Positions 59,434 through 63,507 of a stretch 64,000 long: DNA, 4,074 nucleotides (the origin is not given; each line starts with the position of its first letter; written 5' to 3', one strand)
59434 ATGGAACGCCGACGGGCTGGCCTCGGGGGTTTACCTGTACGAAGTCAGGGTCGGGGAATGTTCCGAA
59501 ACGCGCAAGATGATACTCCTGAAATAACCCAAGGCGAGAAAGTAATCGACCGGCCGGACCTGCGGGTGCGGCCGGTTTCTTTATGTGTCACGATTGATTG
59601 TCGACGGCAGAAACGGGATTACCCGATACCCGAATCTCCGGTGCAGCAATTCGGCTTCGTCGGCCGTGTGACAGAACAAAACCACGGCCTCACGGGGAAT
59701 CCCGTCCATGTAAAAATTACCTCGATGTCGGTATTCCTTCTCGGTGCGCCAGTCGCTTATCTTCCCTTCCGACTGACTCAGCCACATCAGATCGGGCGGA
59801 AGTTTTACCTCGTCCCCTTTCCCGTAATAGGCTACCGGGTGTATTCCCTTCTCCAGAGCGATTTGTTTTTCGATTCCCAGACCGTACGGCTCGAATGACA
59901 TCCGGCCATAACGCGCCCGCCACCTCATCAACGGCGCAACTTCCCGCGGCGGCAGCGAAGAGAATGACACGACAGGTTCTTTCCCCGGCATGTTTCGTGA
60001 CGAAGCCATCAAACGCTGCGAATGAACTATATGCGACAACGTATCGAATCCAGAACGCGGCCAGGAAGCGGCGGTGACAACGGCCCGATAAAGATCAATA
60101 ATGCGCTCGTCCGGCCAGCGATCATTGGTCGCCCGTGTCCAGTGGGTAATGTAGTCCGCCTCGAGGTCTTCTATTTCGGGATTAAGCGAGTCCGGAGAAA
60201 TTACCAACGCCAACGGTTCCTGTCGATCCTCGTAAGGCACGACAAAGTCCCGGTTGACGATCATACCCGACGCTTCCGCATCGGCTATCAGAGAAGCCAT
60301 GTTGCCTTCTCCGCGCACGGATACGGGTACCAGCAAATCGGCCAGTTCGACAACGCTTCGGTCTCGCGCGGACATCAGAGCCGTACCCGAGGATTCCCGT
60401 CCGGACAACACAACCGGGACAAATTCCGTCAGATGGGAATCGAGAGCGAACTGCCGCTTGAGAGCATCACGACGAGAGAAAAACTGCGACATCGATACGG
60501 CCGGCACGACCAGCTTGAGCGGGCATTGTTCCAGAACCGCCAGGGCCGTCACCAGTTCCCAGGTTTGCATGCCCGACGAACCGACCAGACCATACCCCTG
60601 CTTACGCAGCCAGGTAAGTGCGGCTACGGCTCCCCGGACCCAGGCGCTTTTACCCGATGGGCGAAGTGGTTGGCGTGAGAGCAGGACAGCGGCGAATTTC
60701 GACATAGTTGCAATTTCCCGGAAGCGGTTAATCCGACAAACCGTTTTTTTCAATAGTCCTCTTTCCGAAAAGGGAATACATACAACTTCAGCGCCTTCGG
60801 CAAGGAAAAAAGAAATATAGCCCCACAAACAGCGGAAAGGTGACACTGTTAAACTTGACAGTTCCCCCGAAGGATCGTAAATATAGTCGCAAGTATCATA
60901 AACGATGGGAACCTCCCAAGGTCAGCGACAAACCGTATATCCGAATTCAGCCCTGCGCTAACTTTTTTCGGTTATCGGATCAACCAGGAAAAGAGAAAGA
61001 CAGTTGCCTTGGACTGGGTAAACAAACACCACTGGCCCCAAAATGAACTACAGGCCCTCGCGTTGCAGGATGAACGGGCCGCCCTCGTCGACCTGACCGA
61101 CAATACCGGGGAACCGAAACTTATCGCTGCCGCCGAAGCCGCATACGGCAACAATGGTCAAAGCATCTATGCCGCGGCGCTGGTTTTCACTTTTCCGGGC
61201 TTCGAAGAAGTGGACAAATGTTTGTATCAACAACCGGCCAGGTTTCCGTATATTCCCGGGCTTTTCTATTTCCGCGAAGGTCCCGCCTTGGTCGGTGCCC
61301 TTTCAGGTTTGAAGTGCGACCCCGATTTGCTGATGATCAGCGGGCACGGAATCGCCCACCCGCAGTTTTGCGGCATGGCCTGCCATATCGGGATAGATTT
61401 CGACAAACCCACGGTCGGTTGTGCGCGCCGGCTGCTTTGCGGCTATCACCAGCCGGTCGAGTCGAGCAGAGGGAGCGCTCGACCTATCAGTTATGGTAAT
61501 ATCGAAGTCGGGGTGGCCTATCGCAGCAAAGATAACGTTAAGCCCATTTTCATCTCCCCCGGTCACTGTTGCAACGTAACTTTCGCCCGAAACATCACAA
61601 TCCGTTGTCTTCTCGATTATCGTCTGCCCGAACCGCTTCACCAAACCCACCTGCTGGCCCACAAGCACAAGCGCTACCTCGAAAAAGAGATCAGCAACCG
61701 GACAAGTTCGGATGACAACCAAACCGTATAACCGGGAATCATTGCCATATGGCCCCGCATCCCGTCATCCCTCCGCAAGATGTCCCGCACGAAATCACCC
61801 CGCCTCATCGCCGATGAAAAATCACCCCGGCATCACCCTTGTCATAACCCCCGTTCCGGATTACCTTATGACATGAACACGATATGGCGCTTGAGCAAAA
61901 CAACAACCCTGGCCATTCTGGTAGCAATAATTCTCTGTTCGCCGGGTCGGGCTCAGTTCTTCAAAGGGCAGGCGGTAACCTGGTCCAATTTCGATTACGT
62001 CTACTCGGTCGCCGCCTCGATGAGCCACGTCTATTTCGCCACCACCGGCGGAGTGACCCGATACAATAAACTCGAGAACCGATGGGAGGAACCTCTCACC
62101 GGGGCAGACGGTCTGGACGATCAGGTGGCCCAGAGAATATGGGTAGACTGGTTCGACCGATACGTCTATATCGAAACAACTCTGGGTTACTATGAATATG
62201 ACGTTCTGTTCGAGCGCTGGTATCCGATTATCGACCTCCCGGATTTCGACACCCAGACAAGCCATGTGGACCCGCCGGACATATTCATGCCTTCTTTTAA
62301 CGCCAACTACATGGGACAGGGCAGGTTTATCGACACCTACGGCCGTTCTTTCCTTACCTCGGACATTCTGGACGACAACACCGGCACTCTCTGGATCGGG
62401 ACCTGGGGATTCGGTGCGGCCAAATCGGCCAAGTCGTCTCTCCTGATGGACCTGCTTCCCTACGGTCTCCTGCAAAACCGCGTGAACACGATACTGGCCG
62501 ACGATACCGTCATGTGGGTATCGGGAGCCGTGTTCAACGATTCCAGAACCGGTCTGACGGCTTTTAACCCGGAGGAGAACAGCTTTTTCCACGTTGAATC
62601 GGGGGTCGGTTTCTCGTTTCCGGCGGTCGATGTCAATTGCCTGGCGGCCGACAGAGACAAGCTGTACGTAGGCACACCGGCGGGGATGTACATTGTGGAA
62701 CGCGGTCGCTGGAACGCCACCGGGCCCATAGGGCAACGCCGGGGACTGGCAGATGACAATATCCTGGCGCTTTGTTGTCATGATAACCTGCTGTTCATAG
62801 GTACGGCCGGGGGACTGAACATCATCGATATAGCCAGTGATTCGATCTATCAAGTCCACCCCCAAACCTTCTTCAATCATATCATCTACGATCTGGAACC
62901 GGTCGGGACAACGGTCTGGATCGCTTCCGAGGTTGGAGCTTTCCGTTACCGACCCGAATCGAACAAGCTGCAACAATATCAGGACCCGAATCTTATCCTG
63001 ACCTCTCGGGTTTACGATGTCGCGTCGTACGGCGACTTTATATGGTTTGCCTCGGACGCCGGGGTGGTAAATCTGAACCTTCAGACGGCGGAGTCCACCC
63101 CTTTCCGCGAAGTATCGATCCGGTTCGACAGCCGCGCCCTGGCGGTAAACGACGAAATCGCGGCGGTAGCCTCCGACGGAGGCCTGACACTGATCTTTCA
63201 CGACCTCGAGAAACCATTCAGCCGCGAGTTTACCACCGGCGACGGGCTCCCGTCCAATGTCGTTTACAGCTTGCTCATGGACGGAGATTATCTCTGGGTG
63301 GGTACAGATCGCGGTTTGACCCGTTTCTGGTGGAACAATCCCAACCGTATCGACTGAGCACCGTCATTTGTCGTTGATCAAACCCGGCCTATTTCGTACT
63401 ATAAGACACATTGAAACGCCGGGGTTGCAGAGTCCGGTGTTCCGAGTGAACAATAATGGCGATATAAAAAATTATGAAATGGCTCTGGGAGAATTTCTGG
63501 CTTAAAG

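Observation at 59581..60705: DprA/SLOG-like domain fused to an AbiGi/DUF2971-like domain: candidate single-gene conflict (anti-phage or nucleotide-sensing) protein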

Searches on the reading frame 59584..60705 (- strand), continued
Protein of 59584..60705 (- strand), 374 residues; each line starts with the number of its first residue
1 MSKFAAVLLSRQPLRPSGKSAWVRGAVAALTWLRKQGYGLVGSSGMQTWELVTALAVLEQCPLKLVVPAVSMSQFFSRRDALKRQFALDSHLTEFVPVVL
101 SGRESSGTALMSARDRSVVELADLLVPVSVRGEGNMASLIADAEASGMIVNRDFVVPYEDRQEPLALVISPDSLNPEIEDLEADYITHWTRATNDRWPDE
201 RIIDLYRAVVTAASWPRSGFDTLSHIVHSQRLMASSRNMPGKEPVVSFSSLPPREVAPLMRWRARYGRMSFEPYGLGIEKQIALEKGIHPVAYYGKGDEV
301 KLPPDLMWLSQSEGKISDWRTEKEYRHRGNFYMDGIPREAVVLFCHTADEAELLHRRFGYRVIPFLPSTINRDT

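Call 46: find_related_loci(query=A1, collection=genome_contigs, flank=10000)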
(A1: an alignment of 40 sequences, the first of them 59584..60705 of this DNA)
Query A1 (374 aa) in genome_contigs; peptide patterns used: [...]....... (x = any residue, [..] = any of these).
109 stretches matched a pattern; 92 encode a relative of the query (tblastn E <= 1e-3); the best 80 are kept; 80 distinct loci.
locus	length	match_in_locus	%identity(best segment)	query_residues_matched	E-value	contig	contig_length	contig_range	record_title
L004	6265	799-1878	49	1-366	3e-117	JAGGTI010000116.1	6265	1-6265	MAG: Candidatus Zixiibacteriota bacterium isolate AUK044 PB_MANV_044_c_000000000594, whole genome shotgun sequence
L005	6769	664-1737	51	1-365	1e-116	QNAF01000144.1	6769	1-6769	MAG: Candidatus Zixiibacteriota bacterium isolate B22_G1 B22_Guay1_scaffold_06720, whole genome shotgun sequence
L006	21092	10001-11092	48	1-366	4e-111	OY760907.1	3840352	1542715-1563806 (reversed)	MAG: uncultured candidate division Zixibacteria bacterium isolate 2d357583-1faf-4436-89ad-6f0e4817d39a genome assembly,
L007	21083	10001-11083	47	3-366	9e-109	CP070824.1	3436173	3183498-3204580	MAG: Candidatus Zixiibacteriota bacterium isolate bin1124 chromosome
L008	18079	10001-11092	45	1-366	4e-107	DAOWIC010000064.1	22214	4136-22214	MAG TPA_asm: Calditrichota bacterium isolate CSMAG_2033 CSMAG_2033_k141_1142471_length_22214_cov_21.0000, whole genome s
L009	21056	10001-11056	46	3-355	1e-105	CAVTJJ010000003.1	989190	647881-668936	MAG: uncultured candidate division Zixibacteria bacterium isolate MFD05942.bin.1.404 genome assembly, contig: contig_177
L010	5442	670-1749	45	5-365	6e-104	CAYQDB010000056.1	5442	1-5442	MAG TPA_asm: uncultured Ignavibacteriales bacterium isolate binchicken_co34_486 genome assembly, contig: NODE_27324_leng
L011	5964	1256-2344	45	1-365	2e-103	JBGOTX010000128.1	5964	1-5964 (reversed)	MAG: Candidatus Zixiibacteriota bacterium isolate OBJ_0618_7090110_152 k141_8216397_length_5964_cov_18.1156, whole genom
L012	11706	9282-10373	46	1-367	7e-103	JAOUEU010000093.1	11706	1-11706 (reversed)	MAG: Candidatus Zixiibacteriota bacterium isolate 4_1_July_SF_Bin17 4_1_July_SF_Bin17_scaffold_2621_c1, whole genome sho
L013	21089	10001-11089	43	6-368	1e-101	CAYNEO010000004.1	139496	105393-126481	MAG TPA_asm: uncultured Ignavibacteriales bacterium isolate binchicken_co150_676 genome assembly, contig: NODE_124_lengt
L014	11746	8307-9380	42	5-366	1e-98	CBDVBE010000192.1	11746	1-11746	MAG TPA_asm: uncultured bacterium isolate SRR22302353_binner13_Refined_44 genome assembly, contig: ERZ25073599.2667, who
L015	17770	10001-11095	45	1-366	8e-99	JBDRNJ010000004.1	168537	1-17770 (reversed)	MAG: bacterium isolate MEGAHIT-group-1.882 k141_12374796, whole genome shotgun sequence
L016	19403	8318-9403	46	5-366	1e-98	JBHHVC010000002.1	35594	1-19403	MAG: Candidatus Zixiibacteriota bacterium isolate S.4.sp3_bin.43 NODE_316_length_35594_cov_4.814317, whole genome shotgu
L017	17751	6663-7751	43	1-363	1e-97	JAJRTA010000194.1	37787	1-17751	MAG: Candidatus Zixiibacteriota bacterium isolate Dive96_bin1.186 k141_4215922, whole genome shotgun sequence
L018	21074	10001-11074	47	1-363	1e-97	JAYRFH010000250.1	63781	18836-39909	MAG: Candidatus Zixiibacteriota bacterium isolate SH_SHASGE3bin.27 k141_1471047, whole genome shotgun sequence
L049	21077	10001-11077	39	5-365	1e-85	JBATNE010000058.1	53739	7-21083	MAG: Candidatus Zixiibacteriota bacterium isolate MFD10473_ilm_asm_bin15 k127_5252, whole genome shotgun sequence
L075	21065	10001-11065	34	6-365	4e-70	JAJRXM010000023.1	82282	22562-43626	MAG: Candidatus Zixiibacteriota bacterium isolate Dive96_bin3.155 k141_722356, whole genome shotgun sequence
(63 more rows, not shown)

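Call 51: search_protein_families(library=padloc, alignment_id=A1, max_evalue=10)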
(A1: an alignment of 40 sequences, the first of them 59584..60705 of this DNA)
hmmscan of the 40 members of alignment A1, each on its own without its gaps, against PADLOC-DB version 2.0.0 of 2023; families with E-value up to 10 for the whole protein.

A. member 1, window:59584-60705:- (374 aa): 0 families

B. families by the number of members that match (of 40 scanned): 5 families
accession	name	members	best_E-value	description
PDLC02331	AbiGi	12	1.1e-05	AbiGi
PDLC04994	PDC-S31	1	0.0016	-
PDLC04991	PDC-S31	1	0.032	-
PDLC04880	PDC-S05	1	0.035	-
PDLC01687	Csx1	1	0.042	Csx1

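Call 52: search_protein_families(library=phrogs, alignment_id=A1, max_evalue=10)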
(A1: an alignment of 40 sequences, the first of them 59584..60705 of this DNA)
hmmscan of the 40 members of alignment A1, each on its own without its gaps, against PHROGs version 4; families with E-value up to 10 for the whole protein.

A. member 1, window:59584-60705:- (374 aa): 1 family
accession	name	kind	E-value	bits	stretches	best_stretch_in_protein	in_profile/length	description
phrog_13416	-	unknown function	0.0072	16.8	1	270-300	64-94/260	-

B. families by the number of members that match (of 40 scanned): 14 families
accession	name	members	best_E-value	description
phrog_13416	-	19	0.00041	-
phrog_12297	-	1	0.02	radical SAM domain-containing protein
phrog_13697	-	1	0.026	-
phrog_37471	-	1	0.03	-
phrog_28437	-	1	0.032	-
phrog_15375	-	1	0.04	-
phrog_38558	-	1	0.15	-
phrog_23989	-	1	0.15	-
phrog_27269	-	1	0.19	-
phrog_1288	-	1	0.29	-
phrog_8101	-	1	0.3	-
phrog_27004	-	1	0.33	-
phrog_15397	-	1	0.35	-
phrog_21762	-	1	0.38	-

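Call 61: search_protein_families(library=padloc, max_evalue=10, proteins=[P0002, P0003, P0007, P0009, P0014, P0020, P0027, P0045, P0068, P0116])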
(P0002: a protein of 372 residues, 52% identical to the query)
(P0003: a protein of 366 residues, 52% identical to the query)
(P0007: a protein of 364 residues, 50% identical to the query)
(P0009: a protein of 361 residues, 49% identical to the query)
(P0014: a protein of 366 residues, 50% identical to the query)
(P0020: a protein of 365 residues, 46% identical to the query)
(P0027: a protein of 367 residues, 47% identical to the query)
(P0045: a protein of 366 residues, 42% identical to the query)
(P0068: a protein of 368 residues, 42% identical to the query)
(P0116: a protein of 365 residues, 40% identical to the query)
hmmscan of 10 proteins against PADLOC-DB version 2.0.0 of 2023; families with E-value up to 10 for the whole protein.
P0002 (372 aa): 1 family
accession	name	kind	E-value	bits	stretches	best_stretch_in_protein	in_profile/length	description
PDLC02331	AbiGi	-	0.016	12.6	1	265-300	75-110/260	AbiGi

P0003 (366 aa): 0 families

P0007 (364 aa): 0 families

P0009 (361 aa): 0 families

P0014 (366 aa): 0 families

P0020 (365 aa): 0 families

P0027 (367 aa): 1 family
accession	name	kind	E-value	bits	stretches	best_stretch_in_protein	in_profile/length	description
PDLC02331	AbiGi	-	0.00093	16.6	1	271-316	81-125/260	AbiGi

P0045 (366 aa): 0 families

P0068 (368 aa): 1 family
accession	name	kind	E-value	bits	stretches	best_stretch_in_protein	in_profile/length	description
PDLC02331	AbiGi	-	1.1e-05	22.9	1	272-317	80-124/260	AbiGi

P0116 (365 aa): 0 families

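Call 62: search_protein_families(library=ncbifam, alignment_id=A1, max_evalue=10)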
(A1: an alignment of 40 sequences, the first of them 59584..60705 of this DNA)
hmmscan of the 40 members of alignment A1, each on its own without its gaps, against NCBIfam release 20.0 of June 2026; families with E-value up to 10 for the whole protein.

A. member 1, window:59584-60705:- (374 aa): 0 families

B. families by the number of members that match (of 40 scanned): 7 families
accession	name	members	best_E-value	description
NF033585.1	blaTTU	1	0.021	TTU family subclass B1 metallo-beta-lactamase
NF011403.0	PRK14828.1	1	0.028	isoprenyl transferase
NF041761.1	PtuB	1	0.099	retron Ec78 anti-phage system effector HNH endonuclease PtuB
NF041531.1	HrpV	1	0.17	HrpV family type III secretion system protein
NF004742.0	PRK06076.1-3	1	0.18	NADH-quinone oxidoreductase subunit NuoH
NF033584.1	blaPST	1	0.19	PST family subclass B1 metallo-beta-lactamase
NF006105.0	PRK08257.1-4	1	0.2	acetyl-CoA acetyltransferase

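Call 65: search_dna_similar(query=window:59584-60705:-, collection=plasmids, mode=protein, max_evalue=1, max_rows=10)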
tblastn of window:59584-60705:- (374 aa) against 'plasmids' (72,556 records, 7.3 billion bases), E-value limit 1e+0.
Records with a match: 1; places in all: 1; records where one place covers at least 80% of the query: 0.
Best place of each record, by identity: <60% 1.
By first word of the organism name: Kitasatospora 1.
By predicted mobility (MOB-suite, as given by PLSDB): non-mobilizable 1.
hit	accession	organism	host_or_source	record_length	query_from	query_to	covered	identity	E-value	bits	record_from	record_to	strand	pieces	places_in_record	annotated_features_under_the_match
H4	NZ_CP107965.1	Kitasatospora sp. NBC_00374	-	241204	182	326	39%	27.0%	1e-2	45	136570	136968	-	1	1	hypothetical protein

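Call 66: get_annotated_region(hit=H4, flank=4000)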
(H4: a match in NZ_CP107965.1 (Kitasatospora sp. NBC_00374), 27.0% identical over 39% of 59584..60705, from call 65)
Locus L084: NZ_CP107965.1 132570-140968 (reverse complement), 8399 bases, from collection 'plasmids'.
description: Kitasatospora sp. NBC_00374 plasmid unnamed1, complete sequence
organism: Kitasatospora sp. NBC_00374 (NCBI taxid 2975964)
taxonomy: Bacteria; Actinomycetota; Actinomycetes; Kitasatosporales; Streptomycetaceae; Kitasatospora; Kitasatospora sp. NBC 00374
host: -; source: -; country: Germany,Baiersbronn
typing (MOB-suite, as given by PLSDB): non-mobilizable
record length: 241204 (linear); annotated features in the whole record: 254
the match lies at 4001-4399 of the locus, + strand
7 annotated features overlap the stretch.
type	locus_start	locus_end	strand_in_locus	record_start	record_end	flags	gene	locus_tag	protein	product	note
CDS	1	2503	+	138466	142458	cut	-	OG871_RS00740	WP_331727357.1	SNF2-related protein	-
CDS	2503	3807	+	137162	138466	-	-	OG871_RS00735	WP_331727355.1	hypothetical protein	-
CDS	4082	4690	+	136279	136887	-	-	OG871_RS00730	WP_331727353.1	hypothetical protein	-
CDS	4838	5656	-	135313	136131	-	-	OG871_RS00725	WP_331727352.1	TIGR02391 family protein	-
CDS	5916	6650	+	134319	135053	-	-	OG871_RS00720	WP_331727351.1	hypothetical protein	-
CDS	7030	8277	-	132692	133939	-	-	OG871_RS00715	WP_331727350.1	hypothetical protein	-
CDS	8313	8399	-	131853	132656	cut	-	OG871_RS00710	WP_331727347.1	hypothetical protein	-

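Call 83: find_related_loci(query=A1, collection=viral_contigs, flank=5000)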
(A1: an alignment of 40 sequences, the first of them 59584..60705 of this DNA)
Query A1 (374 aa) in viral_contigs; peptide patterns used: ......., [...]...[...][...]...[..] (x = any residue, [..] = any of these).
11 stretches matched a pattern, but none encodes a relative of the query by tblastn (E <= 1e-3).

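Call 90: search_protein_families(library=pfam, max_evalue=0.001, proteins=[L008:9181-9990:+, L008:7277-8623:-, L075:7534-8469:-, L049:9507-9938:+])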
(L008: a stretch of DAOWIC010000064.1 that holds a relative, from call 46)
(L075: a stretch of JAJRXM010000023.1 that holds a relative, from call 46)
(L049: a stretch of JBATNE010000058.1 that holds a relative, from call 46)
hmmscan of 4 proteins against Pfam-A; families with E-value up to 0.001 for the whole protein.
L008:9181-9990:+ (270 aa): 1 family
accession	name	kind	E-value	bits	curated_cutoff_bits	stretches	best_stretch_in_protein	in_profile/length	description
PF02535.28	Zip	-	1.8e-27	96.8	35.1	1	127-265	177-322/323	ZIP Zinc transporter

L008:7277-8623:- (448 aa): 2 families
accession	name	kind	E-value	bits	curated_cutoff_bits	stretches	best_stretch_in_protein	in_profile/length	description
PF13229.12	Beta_helix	-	5.5e-22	78.5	25.9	1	216-377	2-156/158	Right handed beta helix region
PF05048.19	NosD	-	5.8e-10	39.4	23.6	1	228-351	30-150/212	Periplasmic copper-binding protein (NosD)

L075:7534-8469:- (311 aa): 0 families

L049:9507-9938:+ (144 aa): 1 family
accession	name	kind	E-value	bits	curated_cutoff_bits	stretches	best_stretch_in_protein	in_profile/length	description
PF00582.32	Usp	-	4.4e-24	86.1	24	1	8-142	2-141/141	Universal stress protein family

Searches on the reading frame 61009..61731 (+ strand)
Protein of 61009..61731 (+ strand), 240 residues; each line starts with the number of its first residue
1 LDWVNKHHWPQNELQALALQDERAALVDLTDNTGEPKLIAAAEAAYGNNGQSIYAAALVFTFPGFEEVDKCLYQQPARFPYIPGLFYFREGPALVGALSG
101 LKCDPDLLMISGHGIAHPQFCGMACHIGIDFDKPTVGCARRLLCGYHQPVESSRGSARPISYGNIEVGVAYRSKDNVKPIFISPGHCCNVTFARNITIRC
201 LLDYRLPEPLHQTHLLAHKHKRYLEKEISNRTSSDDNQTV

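Call 4: search_protein_families(library=pfam, proteins=[window:61009-61731:+], max_evalue=1)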
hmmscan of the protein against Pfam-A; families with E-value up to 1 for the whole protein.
window:61009-61731:+ (240 aa): 1 family
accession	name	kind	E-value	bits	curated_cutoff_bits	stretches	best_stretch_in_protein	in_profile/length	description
PF04493.20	Endonuclease_5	-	4e-56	190.2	23.4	1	25-214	5-197/198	Endonuclease V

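Call 6: search_protein_families(library=ncbifam, proteins=[window:61009-61731:+], max_evalue=1)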
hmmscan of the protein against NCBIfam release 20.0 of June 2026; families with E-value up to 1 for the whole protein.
window:61009-61731:+ (240 aa): 2 families
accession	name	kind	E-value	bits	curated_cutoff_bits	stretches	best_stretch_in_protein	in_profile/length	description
NF008629.1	PRK11617.1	equivalog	1.4e-57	194.7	230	1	15-223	5-214/218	deoxyribonuclease V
NF041102.1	endonuc_V_Ttgales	equivalog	5e-51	174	300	1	7-221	2-216/216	endonuclease V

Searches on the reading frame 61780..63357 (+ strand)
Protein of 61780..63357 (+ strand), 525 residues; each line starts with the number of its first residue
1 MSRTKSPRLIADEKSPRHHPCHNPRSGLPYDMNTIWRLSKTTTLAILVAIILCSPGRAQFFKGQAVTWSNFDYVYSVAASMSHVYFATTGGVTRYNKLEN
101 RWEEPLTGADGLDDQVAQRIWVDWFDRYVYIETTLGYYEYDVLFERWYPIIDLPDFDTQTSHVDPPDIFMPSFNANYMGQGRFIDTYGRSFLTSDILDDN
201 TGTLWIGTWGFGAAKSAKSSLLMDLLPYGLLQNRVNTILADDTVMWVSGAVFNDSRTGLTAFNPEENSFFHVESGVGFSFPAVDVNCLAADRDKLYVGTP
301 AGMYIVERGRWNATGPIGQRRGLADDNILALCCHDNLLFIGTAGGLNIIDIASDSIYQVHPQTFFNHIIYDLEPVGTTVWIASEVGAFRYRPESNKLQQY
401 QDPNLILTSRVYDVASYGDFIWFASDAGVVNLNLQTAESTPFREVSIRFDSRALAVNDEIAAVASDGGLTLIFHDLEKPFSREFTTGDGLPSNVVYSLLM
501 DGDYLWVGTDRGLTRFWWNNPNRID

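Call 4: search_protein_families(library=pfam, proteins=[window:61780-63357:+], max_evalue=1)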
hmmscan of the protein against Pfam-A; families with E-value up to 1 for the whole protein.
window:61780-63357:+ (525 aa): 3 families
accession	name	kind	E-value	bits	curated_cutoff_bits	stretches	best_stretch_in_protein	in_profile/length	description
PF07494.17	Reg_prop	-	8e-14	50.4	20.4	2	489-510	1-23/24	Two component regulator propeller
PF21544.3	PorZ_N_b_propeller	-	2.6e-05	25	27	1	396-461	66-131/154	TSS9, PorZ, N-terminal beta-propeller domain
PF19056.6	WD40_2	-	0.33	10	22.5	0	284-402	136-257/488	WD40 repeated domain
